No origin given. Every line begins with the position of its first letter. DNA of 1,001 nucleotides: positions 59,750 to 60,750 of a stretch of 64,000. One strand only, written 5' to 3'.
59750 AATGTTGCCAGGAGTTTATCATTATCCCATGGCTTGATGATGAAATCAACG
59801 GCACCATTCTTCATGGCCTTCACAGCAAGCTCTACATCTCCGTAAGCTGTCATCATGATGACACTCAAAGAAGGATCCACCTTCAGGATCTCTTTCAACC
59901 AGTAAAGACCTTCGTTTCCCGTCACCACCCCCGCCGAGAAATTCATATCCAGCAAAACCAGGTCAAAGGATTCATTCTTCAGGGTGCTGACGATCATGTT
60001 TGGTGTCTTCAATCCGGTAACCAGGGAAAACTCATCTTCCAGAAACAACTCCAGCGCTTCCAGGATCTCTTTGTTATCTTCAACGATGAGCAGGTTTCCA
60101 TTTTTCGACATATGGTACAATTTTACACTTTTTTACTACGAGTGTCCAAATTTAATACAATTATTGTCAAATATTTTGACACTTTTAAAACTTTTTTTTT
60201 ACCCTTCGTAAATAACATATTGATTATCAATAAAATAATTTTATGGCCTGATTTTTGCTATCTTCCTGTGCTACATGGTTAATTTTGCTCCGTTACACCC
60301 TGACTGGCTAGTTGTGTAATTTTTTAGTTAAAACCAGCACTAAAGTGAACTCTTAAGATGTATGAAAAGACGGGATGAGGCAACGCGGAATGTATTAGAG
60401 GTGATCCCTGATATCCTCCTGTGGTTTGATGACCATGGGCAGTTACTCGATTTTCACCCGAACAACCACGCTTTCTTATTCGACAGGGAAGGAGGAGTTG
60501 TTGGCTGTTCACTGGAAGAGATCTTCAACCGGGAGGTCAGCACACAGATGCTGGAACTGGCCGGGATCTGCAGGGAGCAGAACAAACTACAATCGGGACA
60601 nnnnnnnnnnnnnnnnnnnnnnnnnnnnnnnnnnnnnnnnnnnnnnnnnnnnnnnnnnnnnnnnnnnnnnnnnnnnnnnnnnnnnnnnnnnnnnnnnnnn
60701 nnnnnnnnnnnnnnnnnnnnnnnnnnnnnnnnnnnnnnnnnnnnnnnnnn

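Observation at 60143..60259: The same enhancer/-24/-12 module recurs upstream of the adjacent hybrid kinase, tying it to the RiPP regulon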

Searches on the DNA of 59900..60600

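Call 37: search_rna_families(source=window, start=59900, end=60600, threshold=evalue, max_evalue=1)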
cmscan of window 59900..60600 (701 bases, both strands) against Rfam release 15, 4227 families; matches with E-value up to 1: 0.
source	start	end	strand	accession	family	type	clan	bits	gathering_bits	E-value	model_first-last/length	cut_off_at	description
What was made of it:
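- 60362..62416 (+): Target gene: a soluble hybrid histidine kinase (PAS-like N-terminus, GAF, HisKA, HATPase_c, receiver; no HPt). Rfam finds nothing here (call 37).
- Rfam finds no known RNA family in the region (call 37).
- Tried and rejected: Rfam on 59900-60600 found nothing (call 37), so there is no known riboswitch or sRNA in the leader.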
